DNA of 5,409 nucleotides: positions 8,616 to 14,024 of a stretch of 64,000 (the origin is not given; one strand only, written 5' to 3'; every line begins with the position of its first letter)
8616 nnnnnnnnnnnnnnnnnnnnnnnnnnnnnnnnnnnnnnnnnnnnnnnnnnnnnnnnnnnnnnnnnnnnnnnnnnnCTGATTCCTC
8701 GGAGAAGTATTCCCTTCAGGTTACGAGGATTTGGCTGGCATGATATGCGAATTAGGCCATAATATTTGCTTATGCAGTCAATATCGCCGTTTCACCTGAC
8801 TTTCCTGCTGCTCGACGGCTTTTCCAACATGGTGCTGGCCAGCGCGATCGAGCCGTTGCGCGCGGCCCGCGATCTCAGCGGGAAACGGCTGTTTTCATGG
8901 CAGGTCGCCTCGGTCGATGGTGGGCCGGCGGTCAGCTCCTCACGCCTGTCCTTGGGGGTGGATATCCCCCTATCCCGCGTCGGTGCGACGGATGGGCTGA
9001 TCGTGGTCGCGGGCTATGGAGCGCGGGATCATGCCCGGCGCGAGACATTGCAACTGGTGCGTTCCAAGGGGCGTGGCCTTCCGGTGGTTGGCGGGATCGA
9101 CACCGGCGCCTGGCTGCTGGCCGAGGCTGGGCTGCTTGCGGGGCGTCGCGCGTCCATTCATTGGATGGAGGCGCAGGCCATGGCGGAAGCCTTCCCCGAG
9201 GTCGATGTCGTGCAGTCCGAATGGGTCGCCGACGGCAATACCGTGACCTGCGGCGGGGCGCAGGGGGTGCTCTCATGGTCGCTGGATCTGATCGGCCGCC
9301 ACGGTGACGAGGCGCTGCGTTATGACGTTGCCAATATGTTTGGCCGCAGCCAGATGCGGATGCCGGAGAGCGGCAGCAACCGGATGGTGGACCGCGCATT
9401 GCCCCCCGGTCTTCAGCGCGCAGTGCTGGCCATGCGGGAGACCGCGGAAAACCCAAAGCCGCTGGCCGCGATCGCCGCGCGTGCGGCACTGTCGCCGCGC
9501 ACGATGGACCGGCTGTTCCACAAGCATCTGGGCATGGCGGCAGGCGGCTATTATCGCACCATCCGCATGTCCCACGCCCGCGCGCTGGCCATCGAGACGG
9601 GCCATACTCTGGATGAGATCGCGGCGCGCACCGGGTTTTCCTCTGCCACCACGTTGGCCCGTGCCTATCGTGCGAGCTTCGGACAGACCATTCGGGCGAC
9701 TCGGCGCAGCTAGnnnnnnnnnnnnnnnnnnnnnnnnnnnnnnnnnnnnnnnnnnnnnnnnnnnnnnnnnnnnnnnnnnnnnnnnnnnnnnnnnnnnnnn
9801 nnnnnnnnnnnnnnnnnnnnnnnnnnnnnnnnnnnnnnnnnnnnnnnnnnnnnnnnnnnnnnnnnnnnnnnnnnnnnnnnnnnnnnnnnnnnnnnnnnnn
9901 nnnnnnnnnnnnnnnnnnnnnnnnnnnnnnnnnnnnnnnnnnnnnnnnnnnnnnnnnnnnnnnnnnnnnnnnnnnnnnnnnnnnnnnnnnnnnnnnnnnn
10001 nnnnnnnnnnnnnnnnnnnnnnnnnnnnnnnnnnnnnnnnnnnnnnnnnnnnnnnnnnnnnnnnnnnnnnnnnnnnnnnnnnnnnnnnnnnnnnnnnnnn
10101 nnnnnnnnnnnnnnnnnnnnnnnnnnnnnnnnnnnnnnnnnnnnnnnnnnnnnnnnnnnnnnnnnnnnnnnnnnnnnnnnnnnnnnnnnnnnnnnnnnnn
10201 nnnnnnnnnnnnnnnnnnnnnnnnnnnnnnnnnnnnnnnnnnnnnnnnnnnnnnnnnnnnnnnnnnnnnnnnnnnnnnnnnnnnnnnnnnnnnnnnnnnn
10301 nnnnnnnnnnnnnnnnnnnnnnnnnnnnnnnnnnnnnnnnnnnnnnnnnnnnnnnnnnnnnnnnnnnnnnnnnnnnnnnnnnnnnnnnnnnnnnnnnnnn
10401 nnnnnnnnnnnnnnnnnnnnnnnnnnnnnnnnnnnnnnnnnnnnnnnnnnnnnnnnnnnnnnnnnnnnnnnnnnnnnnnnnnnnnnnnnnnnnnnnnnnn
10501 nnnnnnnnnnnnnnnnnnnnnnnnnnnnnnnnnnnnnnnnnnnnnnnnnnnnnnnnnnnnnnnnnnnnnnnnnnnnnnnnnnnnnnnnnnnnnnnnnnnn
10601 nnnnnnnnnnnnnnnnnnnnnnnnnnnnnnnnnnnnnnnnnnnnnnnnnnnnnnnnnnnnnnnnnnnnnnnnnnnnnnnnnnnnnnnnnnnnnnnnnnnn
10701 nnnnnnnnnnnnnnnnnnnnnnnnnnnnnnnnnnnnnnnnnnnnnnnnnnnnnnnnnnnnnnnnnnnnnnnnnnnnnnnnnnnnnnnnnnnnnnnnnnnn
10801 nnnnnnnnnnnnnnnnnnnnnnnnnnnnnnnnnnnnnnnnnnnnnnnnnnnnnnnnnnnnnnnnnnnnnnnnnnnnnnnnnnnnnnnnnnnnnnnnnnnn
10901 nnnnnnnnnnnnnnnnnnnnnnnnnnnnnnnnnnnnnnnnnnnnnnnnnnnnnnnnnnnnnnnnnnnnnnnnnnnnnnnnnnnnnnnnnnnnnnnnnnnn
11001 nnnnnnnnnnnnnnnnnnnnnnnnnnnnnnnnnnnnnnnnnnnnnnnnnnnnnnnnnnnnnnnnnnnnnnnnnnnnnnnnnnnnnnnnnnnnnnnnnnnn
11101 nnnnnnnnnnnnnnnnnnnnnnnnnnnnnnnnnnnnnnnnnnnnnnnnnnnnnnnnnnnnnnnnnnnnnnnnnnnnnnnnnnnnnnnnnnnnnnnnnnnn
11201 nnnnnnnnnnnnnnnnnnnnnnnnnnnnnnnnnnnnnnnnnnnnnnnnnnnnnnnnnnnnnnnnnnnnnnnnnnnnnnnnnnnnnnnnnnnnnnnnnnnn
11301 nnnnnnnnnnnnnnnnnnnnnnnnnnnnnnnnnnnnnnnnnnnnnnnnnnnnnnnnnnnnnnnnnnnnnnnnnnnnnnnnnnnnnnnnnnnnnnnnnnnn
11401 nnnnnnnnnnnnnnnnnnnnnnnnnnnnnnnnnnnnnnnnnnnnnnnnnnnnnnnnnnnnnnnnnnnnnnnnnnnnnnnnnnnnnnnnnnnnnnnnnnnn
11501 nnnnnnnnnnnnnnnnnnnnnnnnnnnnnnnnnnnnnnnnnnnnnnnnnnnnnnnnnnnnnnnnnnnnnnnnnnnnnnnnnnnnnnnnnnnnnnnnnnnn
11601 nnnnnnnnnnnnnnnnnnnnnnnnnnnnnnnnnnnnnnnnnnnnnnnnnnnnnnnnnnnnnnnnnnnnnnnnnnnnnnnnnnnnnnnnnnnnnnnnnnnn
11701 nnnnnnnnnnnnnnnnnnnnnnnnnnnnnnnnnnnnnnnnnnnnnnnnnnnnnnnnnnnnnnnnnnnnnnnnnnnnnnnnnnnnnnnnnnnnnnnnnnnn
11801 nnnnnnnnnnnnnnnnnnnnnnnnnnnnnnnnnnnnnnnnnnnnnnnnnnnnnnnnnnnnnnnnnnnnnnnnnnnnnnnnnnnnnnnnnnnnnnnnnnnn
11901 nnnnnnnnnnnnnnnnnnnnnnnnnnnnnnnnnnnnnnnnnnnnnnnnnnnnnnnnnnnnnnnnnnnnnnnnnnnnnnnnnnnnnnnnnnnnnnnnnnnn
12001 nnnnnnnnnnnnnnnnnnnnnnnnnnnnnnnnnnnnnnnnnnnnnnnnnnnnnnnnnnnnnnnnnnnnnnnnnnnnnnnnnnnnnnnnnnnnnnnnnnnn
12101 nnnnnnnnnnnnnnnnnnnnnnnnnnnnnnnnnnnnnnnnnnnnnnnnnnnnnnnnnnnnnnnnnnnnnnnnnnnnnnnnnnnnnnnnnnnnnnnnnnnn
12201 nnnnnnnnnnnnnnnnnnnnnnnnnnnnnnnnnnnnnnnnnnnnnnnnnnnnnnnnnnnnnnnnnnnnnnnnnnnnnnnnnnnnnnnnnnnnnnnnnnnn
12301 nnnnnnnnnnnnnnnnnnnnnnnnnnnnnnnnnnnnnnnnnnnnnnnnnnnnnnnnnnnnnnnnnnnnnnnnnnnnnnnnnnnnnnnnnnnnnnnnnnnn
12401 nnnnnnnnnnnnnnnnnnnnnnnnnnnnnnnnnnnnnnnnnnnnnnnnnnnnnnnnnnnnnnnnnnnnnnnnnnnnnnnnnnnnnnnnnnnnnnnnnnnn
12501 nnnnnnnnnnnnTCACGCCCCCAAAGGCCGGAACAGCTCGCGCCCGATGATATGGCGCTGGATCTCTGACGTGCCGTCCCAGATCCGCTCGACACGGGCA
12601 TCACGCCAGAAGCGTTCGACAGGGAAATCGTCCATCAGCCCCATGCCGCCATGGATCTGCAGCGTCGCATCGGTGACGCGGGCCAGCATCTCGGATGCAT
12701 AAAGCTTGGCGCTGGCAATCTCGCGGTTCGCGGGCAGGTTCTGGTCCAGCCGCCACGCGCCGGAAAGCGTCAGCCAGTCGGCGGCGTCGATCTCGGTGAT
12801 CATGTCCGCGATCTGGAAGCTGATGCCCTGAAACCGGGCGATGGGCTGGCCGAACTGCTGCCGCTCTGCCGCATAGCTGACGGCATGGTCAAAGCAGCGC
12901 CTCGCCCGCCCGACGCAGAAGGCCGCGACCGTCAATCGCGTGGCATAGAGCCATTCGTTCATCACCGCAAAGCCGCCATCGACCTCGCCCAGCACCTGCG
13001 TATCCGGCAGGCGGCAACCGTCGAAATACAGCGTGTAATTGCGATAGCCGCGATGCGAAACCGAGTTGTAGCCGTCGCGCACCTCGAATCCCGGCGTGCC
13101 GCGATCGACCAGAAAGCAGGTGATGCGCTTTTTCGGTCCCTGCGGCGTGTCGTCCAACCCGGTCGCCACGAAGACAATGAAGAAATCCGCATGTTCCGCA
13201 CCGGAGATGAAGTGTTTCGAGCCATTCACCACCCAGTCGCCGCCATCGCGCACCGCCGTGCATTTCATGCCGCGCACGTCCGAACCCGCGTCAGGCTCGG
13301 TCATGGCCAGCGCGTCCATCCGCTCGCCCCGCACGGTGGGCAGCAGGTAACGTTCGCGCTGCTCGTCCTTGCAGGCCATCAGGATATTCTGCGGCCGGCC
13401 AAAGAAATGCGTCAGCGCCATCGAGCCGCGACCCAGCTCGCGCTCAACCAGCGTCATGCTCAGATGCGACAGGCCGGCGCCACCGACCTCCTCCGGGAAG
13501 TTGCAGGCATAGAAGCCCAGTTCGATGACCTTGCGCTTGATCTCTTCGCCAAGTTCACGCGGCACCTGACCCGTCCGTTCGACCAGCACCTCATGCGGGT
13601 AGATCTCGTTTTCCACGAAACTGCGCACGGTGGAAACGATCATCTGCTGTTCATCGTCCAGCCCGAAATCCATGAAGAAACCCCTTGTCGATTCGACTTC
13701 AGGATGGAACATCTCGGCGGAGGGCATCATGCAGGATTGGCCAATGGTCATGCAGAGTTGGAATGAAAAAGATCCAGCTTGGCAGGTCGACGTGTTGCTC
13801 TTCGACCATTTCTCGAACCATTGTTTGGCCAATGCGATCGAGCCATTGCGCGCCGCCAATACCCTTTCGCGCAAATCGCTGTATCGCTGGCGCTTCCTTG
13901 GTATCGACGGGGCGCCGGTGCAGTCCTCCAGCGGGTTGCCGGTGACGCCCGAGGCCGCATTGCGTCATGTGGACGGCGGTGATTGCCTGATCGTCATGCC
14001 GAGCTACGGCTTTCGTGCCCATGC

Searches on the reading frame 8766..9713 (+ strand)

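Call 59: search_protein_families(library=pfam, proteins=[window:8766-9713:+], max_evalue=0.00001)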
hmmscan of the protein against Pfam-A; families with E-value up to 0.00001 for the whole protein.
window:8766-9713:+ (315 aa): 3 families
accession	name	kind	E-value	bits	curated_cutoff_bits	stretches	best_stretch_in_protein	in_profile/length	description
PF12833.13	HTH_18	-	5.9e-21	75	33.6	1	236-314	1-79/80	Helix-turn-helix domain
PF01965.30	DJ-1_PfpI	-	8.9e-12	45.6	26.6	1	13-176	5-163/165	DJ-1/PfpI family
PF00165.29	HTH_AraC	-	5.2e-09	36.5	26.6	0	281-314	10-42/42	Bacterial regulatory helix-turn-helix proteins, AraC family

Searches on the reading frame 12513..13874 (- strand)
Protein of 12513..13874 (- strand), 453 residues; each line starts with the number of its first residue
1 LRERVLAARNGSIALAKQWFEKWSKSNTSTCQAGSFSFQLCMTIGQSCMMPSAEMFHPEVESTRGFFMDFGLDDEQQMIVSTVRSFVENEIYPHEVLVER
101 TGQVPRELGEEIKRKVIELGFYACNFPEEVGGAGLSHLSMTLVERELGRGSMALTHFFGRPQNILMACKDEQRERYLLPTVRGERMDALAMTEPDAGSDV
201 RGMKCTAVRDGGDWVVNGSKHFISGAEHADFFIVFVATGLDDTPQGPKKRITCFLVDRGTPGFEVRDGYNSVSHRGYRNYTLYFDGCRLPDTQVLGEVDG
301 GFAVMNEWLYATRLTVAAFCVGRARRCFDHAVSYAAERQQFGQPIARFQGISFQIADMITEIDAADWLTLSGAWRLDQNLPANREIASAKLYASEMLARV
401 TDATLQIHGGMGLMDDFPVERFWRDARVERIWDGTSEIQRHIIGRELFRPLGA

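Call 59: search_protein_families(library=pfam, proteins=[window:12513-13874:-], max_evalue=0.00001)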
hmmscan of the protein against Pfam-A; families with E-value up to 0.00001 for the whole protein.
window:12513-13874:- (453 aa): 4 families
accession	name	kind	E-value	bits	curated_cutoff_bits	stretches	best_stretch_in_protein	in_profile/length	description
PF00441.29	Acyl-CoA_dh_1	-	7.3e-50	169.4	22.4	1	300-447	2-149/150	Acyl-CoA dehydrogenase, C-terminal domain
PF02770.24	Acyl-CoA_dh_M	-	1.3e-26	93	33.3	1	188-287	1-97/97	Acyl-CoA dehydrogenase, middle domain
PF02771.21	Acyl-CoA_dh_N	-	4.1e-22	79.1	22.9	1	74-184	2-113/113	Acyl-CoA dehydrogenase, N-terminal domain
PF08028.16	Acyl-CoA_dh_2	-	7.7e-22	78.5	22.7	1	314-434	1-131/134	Acyl-CoA dehydrogenase, C-terminal domain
